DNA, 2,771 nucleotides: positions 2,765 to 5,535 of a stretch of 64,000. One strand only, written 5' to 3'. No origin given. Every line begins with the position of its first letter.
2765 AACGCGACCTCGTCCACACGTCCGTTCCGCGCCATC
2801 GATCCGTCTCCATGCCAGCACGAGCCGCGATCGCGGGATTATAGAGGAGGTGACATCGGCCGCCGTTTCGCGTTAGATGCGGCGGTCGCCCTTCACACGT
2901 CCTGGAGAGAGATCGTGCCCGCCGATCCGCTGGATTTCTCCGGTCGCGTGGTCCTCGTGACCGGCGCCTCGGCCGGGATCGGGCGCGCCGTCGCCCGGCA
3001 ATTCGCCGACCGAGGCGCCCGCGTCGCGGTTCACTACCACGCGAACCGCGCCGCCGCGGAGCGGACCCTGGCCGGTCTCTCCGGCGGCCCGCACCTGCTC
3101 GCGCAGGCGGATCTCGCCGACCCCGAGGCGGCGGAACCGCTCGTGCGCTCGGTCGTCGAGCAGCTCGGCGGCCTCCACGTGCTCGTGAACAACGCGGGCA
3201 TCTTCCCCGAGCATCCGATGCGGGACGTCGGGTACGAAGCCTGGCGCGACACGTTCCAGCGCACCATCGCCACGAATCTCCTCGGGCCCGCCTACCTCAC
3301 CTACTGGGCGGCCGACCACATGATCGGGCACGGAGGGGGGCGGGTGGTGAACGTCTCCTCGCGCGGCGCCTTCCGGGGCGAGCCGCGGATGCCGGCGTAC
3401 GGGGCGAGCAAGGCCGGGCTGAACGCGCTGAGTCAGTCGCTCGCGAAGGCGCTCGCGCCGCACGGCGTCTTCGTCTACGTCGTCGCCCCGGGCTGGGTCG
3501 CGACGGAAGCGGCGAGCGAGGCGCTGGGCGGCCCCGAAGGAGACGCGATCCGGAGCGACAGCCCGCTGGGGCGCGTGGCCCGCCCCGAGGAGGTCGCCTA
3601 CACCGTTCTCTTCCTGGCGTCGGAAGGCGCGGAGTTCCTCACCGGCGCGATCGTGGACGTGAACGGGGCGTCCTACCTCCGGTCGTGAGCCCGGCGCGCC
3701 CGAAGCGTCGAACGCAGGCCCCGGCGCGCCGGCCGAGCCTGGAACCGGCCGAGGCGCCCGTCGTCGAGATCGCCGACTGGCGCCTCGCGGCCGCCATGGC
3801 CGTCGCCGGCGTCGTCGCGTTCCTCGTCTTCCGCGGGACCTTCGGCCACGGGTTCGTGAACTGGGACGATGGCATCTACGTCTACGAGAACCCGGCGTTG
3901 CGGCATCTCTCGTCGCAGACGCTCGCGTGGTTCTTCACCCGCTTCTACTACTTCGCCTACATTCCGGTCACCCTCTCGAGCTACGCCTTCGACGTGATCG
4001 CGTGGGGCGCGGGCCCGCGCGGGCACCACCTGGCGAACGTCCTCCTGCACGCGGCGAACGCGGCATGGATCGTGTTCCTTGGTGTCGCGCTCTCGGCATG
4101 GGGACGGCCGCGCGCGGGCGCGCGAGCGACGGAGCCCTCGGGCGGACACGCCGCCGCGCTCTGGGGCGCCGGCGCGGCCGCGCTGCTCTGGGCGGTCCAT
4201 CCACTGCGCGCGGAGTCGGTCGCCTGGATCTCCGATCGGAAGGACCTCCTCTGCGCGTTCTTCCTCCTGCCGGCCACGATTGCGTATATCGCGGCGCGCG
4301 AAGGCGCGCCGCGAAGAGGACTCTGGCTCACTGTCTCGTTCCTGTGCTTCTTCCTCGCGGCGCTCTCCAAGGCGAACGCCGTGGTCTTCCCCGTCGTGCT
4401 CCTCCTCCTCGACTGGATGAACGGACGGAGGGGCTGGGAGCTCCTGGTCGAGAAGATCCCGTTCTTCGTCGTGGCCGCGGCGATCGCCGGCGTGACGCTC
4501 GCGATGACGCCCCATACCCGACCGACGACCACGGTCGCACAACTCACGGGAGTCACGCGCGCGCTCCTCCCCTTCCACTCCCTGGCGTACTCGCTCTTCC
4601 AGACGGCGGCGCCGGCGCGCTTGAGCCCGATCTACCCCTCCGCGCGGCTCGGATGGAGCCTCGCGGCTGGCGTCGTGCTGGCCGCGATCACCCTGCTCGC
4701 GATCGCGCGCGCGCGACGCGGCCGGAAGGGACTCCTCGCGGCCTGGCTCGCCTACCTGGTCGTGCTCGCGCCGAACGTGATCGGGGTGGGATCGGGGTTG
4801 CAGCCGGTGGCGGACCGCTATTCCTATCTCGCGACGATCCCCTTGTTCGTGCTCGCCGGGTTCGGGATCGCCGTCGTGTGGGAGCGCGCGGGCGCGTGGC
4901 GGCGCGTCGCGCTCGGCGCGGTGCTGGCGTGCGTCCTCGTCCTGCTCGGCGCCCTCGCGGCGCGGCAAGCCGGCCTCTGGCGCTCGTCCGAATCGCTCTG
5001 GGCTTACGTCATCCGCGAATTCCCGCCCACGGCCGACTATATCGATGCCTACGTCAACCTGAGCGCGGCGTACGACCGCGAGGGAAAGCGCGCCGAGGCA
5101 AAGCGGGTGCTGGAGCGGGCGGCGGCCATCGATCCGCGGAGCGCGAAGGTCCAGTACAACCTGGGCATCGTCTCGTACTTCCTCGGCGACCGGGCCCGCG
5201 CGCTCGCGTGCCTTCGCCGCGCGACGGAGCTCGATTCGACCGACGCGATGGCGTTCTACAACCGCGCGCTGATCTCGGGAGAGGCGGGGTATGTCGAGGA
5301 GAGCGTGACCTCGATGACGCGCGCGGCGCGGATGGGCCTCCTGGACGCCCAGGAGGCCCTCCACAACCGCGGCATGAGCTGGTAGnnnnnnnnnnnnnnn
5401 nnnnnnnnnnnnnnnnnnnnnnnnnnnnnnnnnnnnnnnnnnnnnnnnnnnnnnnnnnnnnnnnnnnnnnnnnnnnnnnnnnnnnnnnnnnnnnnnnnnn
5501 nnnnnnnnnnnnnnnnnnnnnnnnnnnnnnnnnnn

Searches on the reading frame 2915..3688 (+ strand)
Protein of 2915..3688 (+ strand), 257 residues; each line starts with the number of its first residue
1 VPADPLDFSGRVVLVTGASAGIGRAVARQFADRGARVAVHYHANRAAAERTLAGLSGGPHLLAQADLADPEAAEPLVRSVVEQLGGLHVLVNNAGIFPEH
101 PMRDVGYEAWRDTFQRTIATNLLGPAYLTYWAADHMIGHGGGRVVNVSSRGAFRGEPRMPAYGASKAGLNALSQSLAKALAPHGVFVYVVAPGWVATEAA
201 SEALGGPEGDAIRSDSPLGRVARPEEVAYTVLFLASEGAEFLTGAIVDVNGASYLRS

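Call 7: search_protein_families(library=pfam, proteins=[window:2915-3688:+], max_evalue=0.01)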
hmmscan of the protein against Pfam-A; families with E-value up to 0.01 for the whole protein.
window:2915-3688:+ (257 aa): 4 families
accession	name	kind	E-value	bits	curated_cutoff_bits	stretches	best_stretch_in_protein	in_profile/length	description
PF13561.12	adh_short_C2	-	3.3e-54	184.4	27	1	17-251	1-233/236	Enoyl-(Acyl carrier protein) reductase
PF00106.31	adh_short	-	6.1e-49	166.6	26.6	1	11-202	1-189/195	short chain dehydrogenase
PF08659.16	KR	-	9.8e-10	39.1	22.6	1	13-178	3-165/180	KR domain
PF01370.27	Epimerase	-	1.6e-05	24.9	20.9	1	13-152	1-118/240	NAD dependent epimerase/dehydratase family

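Call 8: search_protein_families(library=ncbifam, proteins=[window:2915-3688:+], max_evalue=0.01)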
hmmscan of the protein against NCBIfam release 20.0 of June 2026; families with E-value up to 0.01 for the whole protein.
window:2915-3688:+ (257 aa): 235 families (the best 25 are shown)
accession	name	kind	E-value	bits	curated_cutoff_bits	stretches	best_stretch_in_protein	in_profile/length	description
NF005559.1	PRK07231.1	subfamily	4.8e-61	206.4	215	1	8-253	2-247/249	glucose 1-dehydrogenase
NF009466.0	PRK12826.1-2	subfamily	7.5e-55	186.1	222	1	11-254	4-245/248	3-oxoacyl-ACP reductase FabG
NF053807.1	RhamDHLra1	equivalog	1.2e-51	175.9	400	1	9-255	3-249/252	L-rhamnose 1-dehydrogenase Lra1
NF005893.0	PRK07856.1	equivalog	5.7e-51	173.2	255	1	5-252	4-240/255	SDR family oxidoreductase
NF005067.0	PRK06484.1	equivalog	7.1e-51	173.3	713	1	9-252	272-510/524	short chain dehydrogenase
NF005309.0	PRK06841.1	subfamily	5.5e-50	170.3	286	1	6-251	11-250/255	GolD/DthD family dehydrogenase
TIGR01830.1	3oxo_ACP_reduc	equivalog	6.3e-50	170.1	297.75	1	13-251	1-236/239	3-oxoacyl-[acyl-carrier-protein] reductase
NF004198.0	PRK05653.1-3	equivalog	2.2e-49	168.1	296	1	9-254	6-247/248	3-oxoacyl-ACP reductase FabG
NF009384.0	PRK12743.1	equivalog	1.4e-47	162.1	264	1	11-251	7-245/258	SDR family oxidoreductase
TIGR01829.1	AcAcCoA_reduct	subfamily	3.1e-47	161.3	302.1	1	11-254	1-241/242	acetoacetyl-CoA reductase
NF012208.0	SDR_dihy_bifunc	exception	8.2e-47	159.7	325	1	14-252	2-230/233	bifunctional dihydropteridine reductase/dihydrofolate reductase TmpR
NF009464.0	PRK12824.1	subfamily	9.3e-47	159.7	269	1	11-255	3-244/245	3-oxoacyl-ACP reductase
NF053701.1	CsHdxCHCADhChcB2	equivalog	1.7e-46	158.7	350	1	8-252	1-241/245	cis-4-hydroxycyclohexanecarboxylate dehydrogenase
NF052558.1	MBtsdlDhBudC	equivalog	2.7e-46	158.2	270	1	8-252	1-240/250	meso-2,3-butanediol dehydrogenase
NF009468.0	PRK12826.1-4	equivalog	4e-46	157.8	318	1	7-254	4-248/256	SDR family oxidoreductase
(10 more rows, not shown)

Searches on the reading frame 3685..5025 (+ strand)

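Call 9: search_protein_families(library=pfam, proteins=[window:3685-5025:+], max_evalue=10)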
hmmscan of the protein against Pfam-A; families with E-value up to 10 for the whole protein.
seq(447 aa): 2 families
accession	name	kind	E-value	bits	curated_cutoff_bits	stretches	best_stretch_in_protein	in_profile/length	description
PF19845.4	DUF6320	-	0.024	14.9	29.9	1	232-313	75-156/186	Family of unknown function (DUF6320)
PF04961.17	FTCD_C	-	0.62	10.2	24.5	1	145-171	10-36/182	Formiminotransferase-cyclodeaminase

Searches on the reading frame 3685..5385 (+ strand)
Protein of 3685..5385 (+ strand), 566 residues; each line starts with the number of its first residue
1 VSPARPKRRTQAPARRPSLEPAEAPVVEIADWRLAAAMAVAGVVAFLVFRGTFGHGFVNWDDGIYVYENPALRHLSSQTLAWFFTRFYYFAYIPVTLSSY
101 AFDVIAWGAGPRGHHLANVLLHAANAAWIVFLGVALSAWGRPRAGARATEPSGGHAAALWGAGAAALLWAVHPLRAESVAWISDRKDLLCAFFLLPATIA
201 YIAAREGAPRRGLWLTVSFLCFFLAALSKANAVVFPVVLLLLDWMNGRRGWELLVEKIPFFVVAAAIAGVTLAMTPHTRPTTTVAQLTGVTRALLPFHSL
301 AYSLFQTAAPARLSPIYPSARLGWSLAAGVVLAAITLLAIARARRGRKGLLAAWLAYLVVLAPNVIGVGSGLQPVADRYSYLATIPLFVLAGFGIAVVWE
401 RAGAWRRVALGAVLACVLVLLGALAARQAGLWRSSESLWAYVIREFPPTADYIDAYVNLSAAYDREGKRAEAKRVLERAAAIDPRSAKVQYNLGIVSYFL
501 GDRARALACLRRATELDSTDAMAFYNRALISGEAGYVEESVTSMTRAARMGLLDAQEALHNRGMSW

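Call 7: search_protein_families(library=pfam, proteins=[window:3685-5385:+], max_evalue=0.01)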
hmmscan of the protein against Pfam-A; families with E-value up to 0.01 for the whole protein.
window:3685-5385:+ (566 aa): 11 families
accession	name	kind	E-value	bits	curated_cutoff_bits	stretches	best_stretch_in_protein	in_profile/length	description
PF07719.23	TPR_2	-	1.6e-12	47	27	2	487-519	1-33/34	Tetratricopeptide repeat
PF13181.12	TPR_8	-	1.1e-10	41.2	25.7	2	454-484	2-32/34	Tetratricopeptide repeat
PF13414.12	TPR_11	-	6.7e-09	35.7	26.8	2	501-530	8-37/42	TPR repeat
PF00515.34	TPR_1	-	1.3e-06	28.4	27.8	1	487-519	1-33/34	Tetratricopeptide repeat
PF13431.12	TPR_17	-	4.8e-06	26.9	24.4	0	509-533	1-25/34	Tetratricopeptide repeat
PF14559.12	TPR_19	-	7e-06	26.7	25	1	466-520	4-58/68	Tetratricopeptide repeat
PF13371.12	TPR_9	-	7.4e-05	23.1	35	1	461-521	3-63/73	Tetratricopeptide repeat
PF13428.12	TPR_14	-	0.00019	22.3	23.5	1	454-494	2-42/44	Tetratricopeptide repeat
PF13174.12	TPR_6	-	0.00046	21.1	26.3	0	454-486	1-33/33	Tetratricopeptide repeat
PF13374.12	TPR_10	-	0.0005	20.5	27.5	0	454-482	3-31/42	Tetratricopeptide repeat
PF13424.12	TPR_12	-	0.0011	19.6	30.1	0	484-517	42-75/77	Tetratricopeptide repeat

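Call 8: search_protein_families(library=ncbifam, proteins=[window:3685-5385:+], max_evalue=0.01)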
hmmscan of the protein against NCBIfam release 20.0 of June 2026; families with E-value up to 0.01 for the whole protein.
window:3685-5385:+ (566 aa): 8 families
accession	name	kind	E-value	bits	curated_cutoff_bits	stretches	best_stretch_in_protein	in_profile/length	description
NF040959.1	MamA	equivalog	1.7e-08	34.1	200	1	453-549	71-167/204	magnetosome protein MamA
NF033920.0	C39_PA2778_fam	equivalog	3.8e-07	29.8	150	2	432-550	134-253/255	PA2778 family cysteine peptidase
NF047558.1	TPR_END_plus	domain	8.3e-07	28.9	32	0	490-519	2-31/56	TPR end-of-group domain-containing protein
TIGR02917.1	PEP_TPR_lipo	equivalog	2.2e-05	22.5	312.2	1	459-519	369-429/899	XrtA/PEP-CTERM system TPR-repeat protein PrsT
TIGR02521.1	type_IV_pilW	equivalog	9.9e-05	22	154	1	454-521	32-99/234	type IV pilus biogenesis/stability protein PilW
TIGR02552.1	LcrH_SycD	equivalog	0.00014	21.6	104.8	1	456-520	55-119/136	SycD/LcrH family type III secretion system chaperone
TIGR03939.1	PGA_TPR_OMP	equivalog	0.00021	19.7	366.65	1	423-536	93-205/800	poly-beta-1,6 N-acetyl-D-glucosamine export porin PgaA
NF033762.1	social_mot_Tgl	equivalog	0.00056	19.3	225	1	452-560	99-208/252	social motility TPR repeat lipoprotein Tgl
